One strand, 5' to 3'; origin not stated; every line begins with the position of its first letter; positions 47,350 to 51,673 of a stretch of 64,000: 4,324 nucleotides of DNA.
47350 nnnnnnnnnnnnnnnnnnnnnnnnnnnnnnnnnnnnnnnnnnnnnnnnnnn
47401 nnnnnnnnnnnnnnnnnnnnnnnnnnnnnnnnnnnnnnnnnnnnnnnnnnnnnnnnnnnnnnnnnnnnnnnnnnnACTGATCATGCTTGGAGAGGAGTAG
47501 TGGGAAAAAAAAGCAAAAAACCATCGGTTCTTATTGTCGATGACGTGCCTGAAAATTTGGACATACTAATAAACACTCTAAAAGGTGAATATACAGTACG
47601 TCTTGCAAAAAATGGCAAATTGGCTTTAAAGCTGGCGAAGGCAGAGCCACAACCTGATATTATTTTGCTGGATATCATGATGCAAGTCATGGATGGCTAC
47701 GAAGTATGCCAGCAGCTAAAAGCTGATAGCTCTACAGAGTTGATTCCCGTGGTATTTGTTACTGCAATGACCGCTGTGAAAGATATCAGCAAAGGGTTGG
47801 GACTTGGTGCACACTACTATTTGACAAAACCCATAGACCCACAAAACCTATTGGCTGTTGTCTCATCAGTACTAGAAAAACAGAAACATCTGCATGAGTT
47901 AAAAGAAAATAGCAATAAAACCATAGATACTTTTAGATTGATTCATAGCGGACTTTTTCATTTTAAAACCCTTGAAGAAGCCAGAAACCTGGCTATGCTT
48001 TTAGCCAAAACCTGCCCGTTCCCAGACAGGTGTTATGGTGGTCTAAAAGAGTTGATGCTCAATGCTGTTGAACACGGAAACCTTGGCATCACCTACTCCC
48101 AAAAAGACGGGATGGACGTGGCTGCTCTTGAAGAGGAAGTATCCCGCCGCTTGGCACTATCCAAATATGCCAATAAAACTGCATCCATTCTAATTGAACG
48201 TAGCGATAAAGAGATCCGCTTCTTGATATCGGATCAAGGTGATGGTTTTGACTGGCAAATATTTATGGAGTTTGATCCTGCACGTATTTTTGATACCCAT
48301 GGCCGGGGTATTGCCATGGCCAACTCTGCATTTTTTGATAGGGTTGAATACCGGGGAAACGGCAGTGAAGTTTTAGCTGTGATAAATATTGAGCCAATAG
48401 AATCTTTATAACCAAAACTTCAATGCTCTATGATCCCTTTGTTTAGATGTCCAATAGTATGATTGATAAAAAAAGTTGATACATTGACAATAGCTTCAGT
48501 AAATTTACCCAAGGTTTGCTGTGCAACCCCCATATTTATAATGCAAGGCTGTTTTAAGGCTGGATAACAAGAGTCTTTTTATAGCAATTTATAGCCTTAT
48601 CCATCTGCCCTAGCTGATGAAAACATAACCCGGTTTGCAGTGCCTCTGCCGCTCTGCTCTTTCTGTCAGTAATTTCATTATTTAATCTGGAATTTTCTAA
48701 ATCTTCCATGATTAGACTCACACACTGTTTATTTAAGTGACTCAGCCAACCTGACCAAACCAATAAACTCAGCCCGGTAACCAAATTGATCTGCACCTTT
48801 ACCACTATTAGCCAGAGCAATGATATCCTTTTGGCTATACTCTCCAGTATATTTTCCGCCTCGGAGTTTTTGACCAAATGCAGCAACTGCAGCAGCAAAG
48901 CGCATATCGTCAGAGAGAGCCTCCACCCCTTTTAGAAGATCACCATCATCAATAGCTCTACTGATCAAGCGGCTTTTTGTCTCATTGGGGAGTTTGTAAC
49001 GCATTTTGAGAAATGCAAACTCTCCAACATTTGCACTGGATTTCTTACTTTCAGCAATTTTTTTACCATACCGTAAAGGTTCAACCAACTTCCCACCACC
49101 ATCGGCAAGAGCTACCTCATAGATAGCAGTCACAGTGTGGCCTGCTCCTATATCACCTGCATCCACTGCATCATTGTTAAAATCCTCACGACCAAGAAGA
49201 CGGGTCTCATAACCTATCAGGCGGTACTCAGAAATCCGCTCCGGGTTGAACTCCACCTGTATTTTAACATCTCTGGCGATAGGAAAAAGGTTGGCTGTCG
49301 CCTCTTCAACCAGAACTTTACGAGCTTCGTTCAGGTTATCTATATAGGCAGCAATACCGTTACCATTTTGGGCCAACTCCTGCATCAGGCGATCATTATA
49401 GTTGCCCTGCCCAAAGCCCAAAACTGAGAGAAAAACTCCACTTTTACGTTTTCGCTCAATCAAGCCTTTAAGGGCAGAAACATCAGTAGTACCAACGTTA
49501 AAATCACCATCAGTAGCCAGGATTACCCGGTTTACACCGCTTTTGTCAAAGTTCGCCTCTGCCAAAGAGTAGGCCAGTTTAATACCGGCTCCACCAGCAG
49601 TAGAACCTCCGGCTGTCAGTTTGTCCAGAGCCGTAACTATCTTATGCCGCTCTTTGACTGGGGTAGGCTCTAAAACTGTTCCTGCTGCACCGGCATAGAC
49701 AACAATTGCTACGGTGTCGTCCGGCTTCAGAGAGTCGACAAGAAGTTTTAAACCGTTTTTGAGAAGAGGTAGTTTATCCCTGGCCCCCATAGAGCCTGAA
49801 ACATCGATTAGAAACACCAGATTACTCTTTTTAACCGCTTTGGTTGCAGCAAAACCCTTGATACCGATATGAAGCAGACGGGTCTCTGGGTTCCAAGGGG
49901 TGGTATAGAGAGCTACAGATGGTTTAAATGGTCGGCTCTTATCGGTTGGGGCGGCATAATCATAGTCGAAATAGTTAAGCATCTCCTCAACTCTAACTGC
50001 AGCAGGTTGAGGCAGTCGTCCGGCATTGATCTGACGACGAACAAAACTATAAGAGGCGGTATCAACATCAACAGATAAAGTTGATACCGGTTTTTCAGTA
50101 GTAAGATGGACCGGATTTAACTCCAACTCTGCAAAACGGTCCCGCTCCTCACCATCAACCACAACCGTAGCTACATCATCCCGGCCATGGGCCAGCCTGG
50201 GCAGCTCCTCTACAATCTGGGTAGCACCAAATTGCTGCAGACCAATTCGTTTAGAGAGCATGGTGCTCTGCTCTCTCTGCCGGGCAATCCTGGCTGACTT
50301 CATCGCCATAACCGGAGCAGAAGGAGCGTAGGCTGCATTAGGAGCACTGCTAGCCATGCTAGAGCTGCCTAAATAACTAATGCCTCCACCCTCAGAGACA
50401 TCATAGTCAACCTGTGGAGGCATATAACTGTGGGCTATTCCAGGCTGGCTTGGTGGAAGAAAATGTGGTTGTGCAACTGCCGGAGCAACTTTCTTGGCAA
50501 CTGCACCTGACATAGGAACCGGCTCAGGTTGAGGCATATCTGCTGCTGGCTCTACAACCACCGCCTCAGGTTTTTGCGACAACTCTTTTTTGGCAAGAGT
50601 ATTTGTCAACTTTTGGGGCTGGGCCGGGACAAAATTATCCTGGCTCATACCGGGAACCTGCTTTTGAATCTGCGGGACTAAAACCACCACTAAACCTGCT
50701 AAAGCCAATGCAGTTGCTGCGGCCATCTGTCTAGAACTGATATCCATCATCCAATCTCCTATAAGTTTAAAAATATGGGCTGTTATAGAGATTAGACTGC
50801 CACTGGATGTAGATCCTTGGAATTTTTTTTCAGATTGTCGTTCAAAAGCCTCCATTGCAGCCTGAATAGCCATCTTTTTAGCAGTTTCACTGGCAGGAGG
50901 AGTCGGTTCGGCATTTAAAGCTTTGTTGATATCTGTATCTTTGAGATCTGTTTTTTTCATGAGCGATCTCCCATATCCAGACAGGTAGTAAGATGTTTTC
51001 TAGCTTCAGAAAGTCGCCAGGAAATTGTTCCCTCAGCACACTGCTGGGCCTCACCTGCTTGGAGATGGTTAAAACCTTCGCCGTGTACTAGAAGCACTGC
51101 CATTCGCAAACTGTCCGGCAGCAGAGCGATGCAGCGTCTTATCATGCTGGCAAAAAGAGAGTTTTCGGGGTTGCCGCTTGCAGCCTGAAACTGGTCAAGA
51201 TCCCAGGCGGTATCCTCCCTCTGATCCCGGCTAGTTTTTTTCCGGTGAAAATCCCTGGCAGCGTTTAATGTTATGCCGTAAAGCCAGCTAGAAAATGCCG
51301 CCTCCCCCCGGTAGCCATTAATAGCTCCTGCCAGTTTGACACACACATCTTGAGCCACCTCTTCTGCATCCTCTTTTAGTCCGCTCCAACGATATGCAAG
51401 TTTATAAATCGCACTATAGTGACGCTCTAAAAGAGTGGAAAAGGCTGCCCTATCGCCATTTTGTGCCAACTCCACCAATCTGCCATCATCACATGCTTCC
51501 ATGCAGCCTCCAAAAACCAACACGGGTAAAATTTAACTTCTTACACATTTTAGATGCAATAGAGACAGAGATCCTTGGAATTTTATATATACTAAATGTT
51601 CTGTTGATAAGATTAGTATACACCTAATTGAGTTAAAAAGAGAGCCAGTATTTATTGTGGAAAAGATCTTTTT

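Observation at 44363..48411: Split SypE/HsbR-like module: separate receiver-controlled PP2C phosphatase and RsbW-type kinase, STAS partner missing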

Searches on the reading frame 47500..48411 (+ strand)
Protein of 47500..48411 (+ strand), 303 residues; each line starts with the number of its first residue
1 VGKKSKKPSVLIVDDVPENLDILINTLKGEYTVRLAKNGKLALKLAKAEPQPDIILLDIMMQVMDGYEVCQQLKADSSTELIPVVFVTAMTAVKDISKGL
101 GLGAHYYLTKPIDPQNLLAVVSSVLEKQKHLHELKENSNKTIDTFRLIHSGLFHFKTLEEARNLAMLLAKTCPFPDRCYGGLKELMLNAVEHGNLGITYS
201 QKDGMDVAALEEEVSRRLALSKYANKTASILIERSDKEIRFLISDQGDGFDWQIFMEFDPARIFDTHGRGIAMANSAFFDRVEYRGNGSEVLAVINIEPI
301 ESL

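Call 3: search_protein_families(library=pfam, proteins=[window:47500-48411:+], max_evalue=0.01)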
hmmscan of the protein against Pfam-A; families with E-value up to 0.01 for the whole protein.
window:47500-48411:+ (303 aa): 2 families
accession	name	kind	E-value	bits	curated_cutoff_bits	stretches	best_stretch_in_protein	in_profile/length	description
PF00072.30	Response_reg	-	5.1e-25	88.2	30.2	1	10-121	1-110/111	Response regulator receiver domain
PF13581.12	HATPase_c_2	-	1e-06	29.2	27.4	1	182-292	36-124/127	Histidine kinase-like ATPase domain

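Call 19: find_homologous_proteins(query=window:47500-48411:+)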
Query window:47500-48411:+ (303 aa): 7283 proteins with E <= 0.001 among 8000 candidates; the best 120 are listed.
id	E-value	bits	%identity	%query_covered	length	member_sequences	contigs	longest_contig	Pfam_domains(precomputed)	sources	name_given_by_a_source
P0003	5.8e-196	667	100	100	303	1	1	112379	PF13581.13,PF00072.31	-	-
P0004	1.8e-161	554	82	100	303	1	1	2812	PF13581.13,PF00072.31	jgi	jgi:CheY-like chemotaxis protein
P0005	2.8e-93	330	52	99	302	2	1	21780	PF13581.13,PF00072.31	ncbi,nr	ncbi:MAG: response regulator [Magnetococcales bacterium]|nr:response regulator [Magnetococcales bact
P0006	1.9e-91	324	53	98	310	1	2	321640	PF13581.13,PF00072.31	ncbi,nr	ncbi:MAG: response regulator [Magnetococcales bacterium]|nr:response regulator [Magnetococcales bact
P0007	2.9e-91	323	51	97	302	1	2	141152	PF13581.13,PF00072.31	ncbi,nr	ncbi:MAG: response regulator [Magnetococcales bacterium]|nr:response regulator [Magnetococcales bact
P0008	3.1e-91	323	52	99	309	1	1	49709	PF13581.13,PF00072.31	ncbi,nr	ncbi:MAG: response regulator [Magnetococcales bacterium]|nr:response regulator [Magnetococcales bact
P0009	5.4e-90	319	51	98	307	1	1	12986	PF13581.13,PF00072.31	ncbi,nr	ncbi:MAG: response regulator [Magnetococcales bacterium]|nr:response regulator [Magnetococcales bact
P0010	5.8e-89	316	53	95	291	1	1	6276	PF13581.13,PF00072.31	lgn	-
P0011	6.0e-89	316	50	97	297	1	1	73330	PF13581.13,PF00072.31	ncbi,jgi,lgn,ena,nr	ncbi:MAG: response regulator [Deltaproteobacteria bacterium]|nr:response regulator [Deltaproteobacte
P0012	1.7e-88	314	49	97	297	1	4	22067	PF13581.13,PF00072.31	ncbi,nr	ncbi:MAG: response regulator [Gammaproteobacteria bacterium]|nr:response regulator [Gammaproteobacte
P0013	5.3e-88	313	51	97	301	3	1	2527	PF13581.13,PF00072.31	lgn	-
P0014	9.6e-88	312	51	98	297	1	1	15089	PF13581.13,PF00072.31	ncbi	ncbi:MAG: response regulator [Magnetococcus sp. YQC-9]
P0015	1.8e-87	311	50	95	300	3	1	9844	PF13581.13,PF00072.31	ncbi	-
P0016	1.1e-86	308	51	98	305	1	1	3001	PF13581.13,PF00072.31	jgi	jgi:CheY-like chemotaxis protein/anti-sigma regulatory factor (Ser/Thr protein kinase)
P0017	1.4e-86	308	52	95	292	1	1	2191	PF13581.13,PF00072.31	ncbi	ncbi:MAG: response regulator [Magnetococcus sp. YQC-5]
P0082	4.1e-72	261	47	96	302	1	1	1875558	PF13581.13,PF00072.31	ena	-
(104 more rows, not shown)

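Call 21: find_encoding_contigs(protein=P0006, flank=8000, max_places=2)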
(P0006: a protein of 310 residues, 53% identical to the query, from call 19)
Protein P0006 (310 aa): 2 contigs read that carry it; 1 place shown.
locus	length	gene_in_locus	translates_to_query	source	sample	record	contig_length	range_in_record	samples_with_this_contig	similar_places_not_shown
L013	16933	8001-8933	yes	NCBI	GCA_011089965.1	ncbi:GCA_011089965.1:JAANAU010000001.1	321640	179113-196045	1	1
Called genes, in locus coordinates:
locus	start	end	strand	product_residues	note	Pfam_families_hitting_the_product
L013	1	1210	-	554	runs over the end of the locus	PF00072:Response_reg, PF00512:HisKA, PF02518:HATPase_c, PF00072:Response_reg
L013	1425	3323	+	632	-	PF13623:SurA_N_2, PF13624:SurA_N_3, PF13145:Rotamase_2, PF00639:Rotamase, PF13616:Rotamase_3, PF27392:TP_0929_3rd (faint)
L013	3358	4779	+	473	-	PF01134:GIDA (weak), PF03486:HI0933_like (faint), PF07992:Pyr_redox_2, PF12831:FAD_oxidored (weak), PF13738:Pyr_redox_3 (faint), PF00070:Pyr_redox, PF02852:Pyr_redox_dim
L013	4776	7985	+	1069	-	PF11845:Tll0287-like, PF13185:GAF_2, PF01590:GAF (weak), PF00512:HisKA, PF02518:HATPase_c, PF00072:Response_reg, PF01627:Hpt (weak)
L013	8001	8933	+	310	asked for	PF00072:Response_reg, PF13581:HATPase_c_2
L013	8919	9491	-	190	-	PF00300:His_Phos_1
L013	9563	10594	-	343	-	PF02277:DBI_PRT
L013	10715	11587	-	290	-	PF01040:UbiA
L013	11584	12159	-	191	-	PF04345:Chor_lyase, PF01947:Rv2949c-like (weak)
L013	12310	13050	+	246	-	PF20260:PUA_4 (weak), PF04452:Methyltrans_RNA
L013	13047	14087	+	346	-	PF02424:ApbE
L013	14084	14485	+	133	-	PF07009:NusG_II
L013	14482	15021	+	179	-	PF07456:Hpre_diP_synt_I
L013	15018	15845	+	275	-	PF13103:TonB_2, PF03544:TonB_C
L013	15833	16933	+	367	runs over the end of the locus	PF00730:HhH-GPD, PF00633:HHH (faint), PF14815:NUDIX_4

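Call 22: find_encoding_contigs(protein=P0011, flank=8000, max_places=2)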
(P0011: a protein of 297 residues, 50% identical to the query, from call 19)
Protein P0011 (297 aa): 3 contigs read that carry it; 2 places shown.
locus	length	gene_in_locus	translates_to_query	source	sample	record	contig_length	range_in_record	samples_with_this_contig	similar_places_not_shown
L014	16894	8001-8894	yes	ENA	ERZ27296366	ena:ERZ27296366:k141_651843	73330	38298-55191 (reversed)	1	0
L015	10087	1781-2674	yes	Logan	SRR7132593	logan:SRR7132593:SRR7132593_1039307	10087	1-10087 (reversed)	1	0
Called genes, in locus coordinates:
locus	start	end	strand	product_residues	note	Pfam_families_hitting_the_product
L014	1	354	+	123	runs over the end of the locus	PF02537:CRCB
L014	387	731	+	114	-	PF02641:DUF190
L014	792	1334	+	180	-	-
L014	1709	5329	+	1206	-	PF02811:PHP, PF07733:DNA_pol3_alpha, PF17657:DNA_pol3_finger, PF14579:HHH_6, PF01336:tRNA_anti-codon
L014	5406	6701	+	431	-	PF00089:Trypsin, PF13365:Trypsin_2, PF13180:PDZ_2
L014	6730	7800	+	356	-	PF04055:Radical_SAM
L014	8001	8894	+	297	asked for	PF00072:Response_reg, PF13581:HATPase_c_2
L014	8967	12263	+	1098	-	PF00989:PAS (faint), PF08447:PAS_3, PF00512:HisKA, PF02518:HATPase_c, PF00072:Response_reg, PF01627:Hpt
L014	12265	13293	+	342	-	PF00072:Response_reg, PF13487:HD_5, PF01966:HD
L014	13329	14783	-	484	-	PF13442:Cytochrome_CBB3 (weak), PF02239:Cytochrom_D1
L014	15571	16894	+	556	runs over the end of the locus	PF13442:Cytochrome_CBB3, PF02239:Cytochrom_D1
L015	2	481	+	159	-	?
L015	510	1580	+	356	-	PF04055:Radical_SAM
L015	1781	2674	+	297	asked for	PF00072:Response_reg, PF13581:HATPase_c_2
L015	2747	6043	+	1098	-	PF00989:PAS (faint), PF08447:PAS_3, PF00512:HisKA, PF02518:HATPase_c, PF00072:Response_reg, PF01627:Hpt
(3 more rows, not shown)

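Call 23: find_encoding_contigs(protein=P0082, flank=8000, max_places=2)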
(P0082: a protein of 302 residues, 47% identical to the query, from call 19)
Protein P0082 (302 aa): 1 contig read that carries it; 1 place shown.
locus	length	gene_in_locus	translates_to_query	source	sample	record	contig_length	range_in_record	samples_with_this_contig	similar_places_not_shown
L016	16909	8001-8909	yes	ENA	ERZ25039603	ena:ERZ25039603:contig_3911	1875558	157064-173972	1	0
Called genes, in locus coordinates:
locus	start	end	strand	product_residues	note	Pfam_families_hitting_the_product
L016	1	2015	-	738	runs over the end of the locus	PF22019:GlgB_N, PF02922:CBM_48, PF00128:Alpha-amylase, PF02806:Alpha-amylase_C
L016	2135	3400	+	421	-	PF00483:NTP_transferase, PF12804:NTP_transf_3 (weak), PF25247:LbH_GLGC (faint), PF24894:Hexapep_GlmU, PF25084:LbH_EIF2B (weak), PF25087:GMPPB_C (faint)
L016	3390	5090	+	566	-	PF03065:Glyco_hydro_57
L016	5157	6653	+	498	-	PF02446:Glyco_hydro_77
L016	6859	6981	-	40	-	-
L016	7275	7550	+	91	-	-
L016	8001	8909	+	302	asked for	PF00072:Response_reg, PF13581:HATPase_c_2 (weak)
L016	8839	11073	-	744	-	PF08448:PAS_4, PF00512:HisKA, PF02518:HATPase_c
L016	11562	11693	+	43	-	-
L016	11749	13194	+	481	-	PF19295:SufBD_N, PF01458:SUFBD_core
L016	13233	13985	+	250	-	PF02463:SMC_N (weak), PF00005:ABC_tran, PF13304:AAA_21 (faint)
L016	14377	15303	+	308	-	PF01458:SUFBD_core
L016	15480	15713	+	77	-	PF01883:FeS_assembly_P (faint)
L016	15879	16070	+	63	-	PF01521:Fe-S_biosyn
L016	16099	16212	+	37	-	PF02657:SufE (weak)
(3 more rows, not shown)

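Call 37: search_solved_structures(query=P0003, max_evalue=0.00001, show_alignments=1)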
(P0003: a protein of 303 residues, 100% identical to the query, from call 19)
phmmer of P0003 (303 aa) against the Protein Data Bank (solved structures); distinct sequences matched with E-value up to 0.00001: 167 (the best 60 are shown).
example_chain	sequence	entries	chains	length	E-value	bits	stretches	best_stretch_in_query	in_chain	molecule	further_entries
9g85_A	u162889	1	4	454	3.1e-29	105.1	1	9-136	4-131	Response regulator PleD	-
2wb4_A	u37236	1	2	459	3.2e-29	105.1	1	9-136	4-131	DIGUANYLATE CYCLASE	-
9g86_A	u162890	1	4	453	3.4e-29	105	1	9-136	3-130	Response regulator PleD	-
1w25_A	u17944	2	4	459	3.6e-29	104.9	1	9-136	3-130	STALKED-CELL DIFFERENTIATION CONTROLLING PROTEIN | RESPONSE REGULATOR PLED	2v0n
9dvt_R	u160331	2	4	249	3.4e-19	72.2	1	7-131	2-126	DNA-binding dual master transcriptional regulator RpaA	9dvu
1mvo_A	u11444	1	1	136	4.2e-17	65.3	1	9-129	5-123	PhoP response regulator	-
12aw_A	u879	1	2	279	1.7e-16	63.3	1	9-134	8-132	HYBRID TWO-COMPONENT SYSTEM PROTEIN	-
2zwm_A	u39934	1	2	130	4.3e-16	62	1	9-131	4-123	Transcriptional regulatory protein yycF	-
6azr_B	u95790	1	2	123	4.5e-16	61.9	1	9-125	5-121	Chemotaxis regulator-transmits chemoreceptor signals to flagelllar motor components CheY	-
3dge_C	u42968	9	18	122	4.8e-16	61.8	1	9-125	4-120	Response regulator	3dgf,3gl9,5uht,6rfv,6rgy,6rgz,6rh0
3nhz_A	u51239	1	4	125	6.5e-16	61.4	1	8-125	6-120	Two component system transcriptional regulator mtrA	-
4ja2_A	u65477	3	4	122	1.1e-15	60.7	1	9-125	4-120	Response regulator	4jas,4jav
3f6p_A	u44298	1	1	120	1.7e-15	60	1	9-128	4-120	Transcriptional regulatory protein yycF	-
2gwr_A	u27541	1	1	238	3.1e-15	59.2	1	8-127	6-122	DNA-binding response regulator mtrA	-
9lbr_A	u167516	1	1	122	3.3e-15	59.1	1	9-125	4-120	Response regulator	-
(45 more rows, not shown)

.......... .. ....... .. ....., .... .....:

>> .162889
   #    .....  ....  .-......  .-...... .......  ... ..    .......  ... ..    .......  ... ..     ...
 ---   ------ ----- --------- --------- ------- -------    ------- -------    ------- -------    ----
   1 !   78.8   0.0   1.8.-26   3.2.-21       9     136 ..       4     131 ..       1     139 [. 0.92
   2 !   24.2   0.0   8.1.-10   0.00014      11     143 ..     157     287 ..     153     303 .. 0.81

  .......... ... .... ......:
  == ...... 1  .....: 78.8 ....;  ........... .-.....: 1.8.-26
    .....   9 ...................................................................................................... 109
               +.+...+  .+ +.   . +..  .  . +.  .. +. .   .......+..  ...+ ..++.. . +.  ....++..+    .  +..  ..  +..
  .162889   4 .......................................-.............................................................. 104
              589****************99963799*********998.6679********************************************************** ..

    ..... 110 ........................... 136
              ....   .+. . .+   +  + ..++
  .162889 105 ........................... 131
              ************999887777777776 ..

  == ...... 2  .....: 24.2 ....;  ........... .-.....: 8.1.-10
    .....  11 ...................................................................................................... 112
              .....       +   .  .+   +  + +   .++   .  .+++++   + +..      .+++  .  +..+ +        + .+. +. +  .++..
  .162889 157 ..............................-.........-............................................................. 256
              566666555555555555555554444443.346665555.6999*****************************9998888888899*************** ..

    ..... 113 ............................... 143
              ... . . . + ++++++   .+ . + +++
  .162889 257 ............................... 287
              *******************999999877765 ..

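Call 61: predict_structure(alignment_id=A1)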
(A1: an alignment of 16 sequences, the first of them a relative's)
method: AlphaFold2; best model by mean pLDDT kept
length: 303 residues; sequences in the alignment: 16
mean_pLDDT: 88.0   pTM: 0.64
mean pLDDT of the five models: 88.0, 87.3, 86.6, 85.6, 85.4
residues with pLDDT >= 90: 179; 70-90: 103; 50-70: 15; < 50: 6
segments of 3 or more residues with pLDDT < 50: 1-3, 301-303
pLDDT, mean of each block of 10 residues (from residue 1): 70 95 93 96 94 96 94 95 93 90 91 92 91 85 84 95 93 88 92 88 85 94 93 93 86 78 69 80 77 83 39
secondary structure, 60 per line:
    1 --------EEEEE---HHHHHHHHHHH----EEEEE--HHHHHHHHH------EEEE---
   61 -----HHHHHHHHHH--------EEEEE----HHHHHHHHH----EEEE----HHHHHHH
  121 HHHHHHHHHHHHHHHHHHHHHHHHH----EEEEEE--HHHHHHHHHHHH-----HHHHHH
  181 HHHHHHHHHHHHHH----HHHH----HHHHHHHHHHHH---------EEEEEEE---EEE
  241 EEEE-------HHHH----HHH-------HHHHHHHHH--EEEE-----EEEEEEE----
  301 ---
elements in order: E9-13 H17-27 E32-36 H39-47 E54-57 H66-75 E84-88 H93-101 E106-109 H114-145 E150-155 H158-169 H175-194 H199-202 H207-218 E228-234 E238-244 H252-255 H270-278 E281-284 E290-296

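Call 64: fold_search(model_id=the predicted structure, library=pdb)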
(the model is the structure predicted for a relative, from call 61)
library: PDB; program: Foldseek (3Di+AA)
matches with E <= 10: 1407; with E <= 0.001: 611
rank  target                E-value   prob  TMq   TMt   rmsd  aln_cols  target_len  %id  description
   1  9qih_A                4.6e-16  1.00  0.38  0.40  14.6       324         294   22  Structure of response regulator LvrC from Leptospira (released 2026-03-25)
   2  9qih_B                4.9e-16  1.00  0.40  0.41  14.7       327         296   22  Structure of response regulator LvrC from Leptospira (released 2026-03-25)
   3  9dvt_R                4.2e-12  1.00  0.39  0.49   1.4       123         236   37  Cryo-EM structure of RpaA bound to PkaiBC DNA and the CTD of the alpha subunit of RNAP from the cyanobacterium Synecho (released 2025-10-15)
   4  3gl9_B                1.4e-11  1.00  0.38  0.93   1.1       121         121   40  The structure of a histidine kinase-response regulator complex sheds light into two-component signaling and reveals a  (released 2009-10-27)
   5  9dvt_S                1.6e-11  1.00  0.38  0.50   1.4       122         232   38  Cryo-EM structure of RpaA bound to PkaiBC DNA and the CTD of the alpha subunit of RNAP from the cyanobacterium Synecho (released 2025-10-15)
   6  9g85_B                1.7e-11  1.00  0.42  0.29   9.8       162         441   36  Structure of Response regulator PleD in complex with c-diGMP and ppGpp (released 2025-08-06)
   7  9g86_A                2.7e-11  1.00  0.42  0.29   9.9       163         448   36  Structure of Response regulator PleD in complex with c-diGMP and pppGpp (released 2025-08-06)
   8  9g85_A                2.7e-11  1.00  0.42  0.29   9.9       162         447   36  Structure of Response regulator PleD in complex with c-diGMP and ppGpp (released 2025-08-06)
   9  8fk2_A                3.1e-11  1.00  0.38  0.94   1.1       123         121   34  The N-terminal VicR from Streptococcus mutans (released 2023-10-25)
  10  2wb4_A                3.1e-11  1.00  0.41  0.28  10.3       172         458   34  activated diguanylate cyclase PleD in complex with c-di-GMP (released 2010-04-21)
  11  1w25_A                3.3e-11  1.00  0.41  0.27   1.9       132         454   42  Response regulator PleD in complex with c-diGMP (released 2004-11-18)
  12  9g85_D                4.1e-11  1.00  0.42  0.29  10.0       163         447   36  Structure of Response regulator PleD in complex with c-diGMP and ppGpp (released 2025-08-06)
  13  9g85_C                5.0e-11  1.00  0.41  0.29   9.5       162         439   36  Structure of Response regulator PleD in complex with c-diGMP and ppGpp (released 2025-08-06)
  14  9g86_B                5.9e-11  1.00  0.42  0.29   9.8       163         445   36  Structure of Response regulator PleD in complex with c-diGMP and pppGpp (released 2025-08-06)
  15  2v0n_A                7.1e-11  1.00  0.41  0.27  10.3       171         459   34  ACTIVATED RESPONSE REGULATOR PLED IN COMPLEX WITH C-DIGMP AND GTP- ALPHA-S (released 2007-08-21)
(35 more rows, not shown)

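Call 82: find_encoding_contigs(protein=P0004, flank=5000, max_places=3)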
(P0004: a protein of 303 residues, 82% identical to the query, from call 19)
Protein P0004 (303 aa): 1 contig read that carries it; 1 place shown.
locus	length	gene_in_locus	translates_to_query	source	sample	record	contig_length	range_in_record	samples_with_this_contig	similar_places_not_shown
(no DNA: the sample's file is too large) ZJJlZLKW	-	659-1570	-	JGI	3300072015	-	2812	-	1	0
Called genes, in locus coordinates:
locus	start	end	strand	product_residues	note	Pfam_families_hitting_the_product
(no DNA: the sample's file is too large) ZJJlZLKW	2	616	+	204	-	?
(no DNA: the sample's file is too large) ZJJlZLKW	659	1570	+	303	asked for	PF00072:Response_reg, PF13581:HATPase_c_2 (weak)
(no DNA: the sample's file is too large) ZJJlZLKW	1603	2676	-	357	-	PF13844:Glyco_transf_41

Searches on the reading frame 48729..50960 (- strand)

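Call 3: search_protein_families(library=pfam, proteins=[window:48729-50960:-], max_evalue=0.01)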
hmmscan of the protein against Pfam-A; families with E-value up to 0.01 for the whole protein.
window:48729-50960:- (743 aa): 5 families
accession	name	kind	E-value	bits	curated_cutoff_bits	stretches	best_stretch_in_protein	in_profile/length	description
PF12034.13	YfbK_C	-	4.8e-67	226.1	25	1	557-742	2-184/184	Uncharacterized protein YfbK, C-terminal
PF12450.13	vWF_A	-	3.7e-34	117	25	1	272-364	3-94/94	von Willebrand factor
PF00092.34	VWA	-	4.8e-16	59.9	23.8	1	380-544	1-166/174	von Willebrand factor type A domain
PF13519.12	VWA_2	-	2.9e-15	57.2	27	1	381-485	1-106/107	von Willebrand factor type A domain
PF13768.12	VWA_3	-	3.1e-09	37.5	27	1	380-537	2-153/155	von Willebrand factor type A domain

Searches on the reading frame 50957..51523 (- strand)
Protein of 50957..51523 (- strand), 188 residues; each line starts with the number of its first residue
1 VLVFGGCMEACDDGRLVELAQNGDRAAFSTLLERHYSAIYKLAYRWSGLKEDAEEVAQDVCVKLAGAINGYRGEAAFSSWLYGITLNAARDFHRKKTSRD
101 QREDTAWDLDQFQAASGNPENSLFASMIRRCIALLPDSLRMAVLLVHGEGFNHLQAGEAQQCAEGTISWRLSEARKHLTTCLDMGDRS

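Call 3: search_protein_families(library=pfam, proteins=[window:50957-51523:-], max_evalue=0.01)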
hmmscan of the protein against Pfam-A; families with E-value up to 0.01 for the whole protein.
window:50957-51523:- (188 aa): 3 families
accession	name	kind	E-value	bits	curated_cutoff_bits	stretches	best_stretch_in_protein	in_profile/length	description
PF04542.20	Sigma70_r2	-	1.3e-15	57.4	24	1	31-97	1-69/71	Sigma-70 region 2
PF08281.18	Sigma70_r4_2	-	2.1e-06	27.7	25.7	1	127-178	3-54/54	Sigma-70, region 4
PF12645.13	HTH_16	-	0.0011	19.5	22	1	16-71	3-64/65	Helix-turn-helix domain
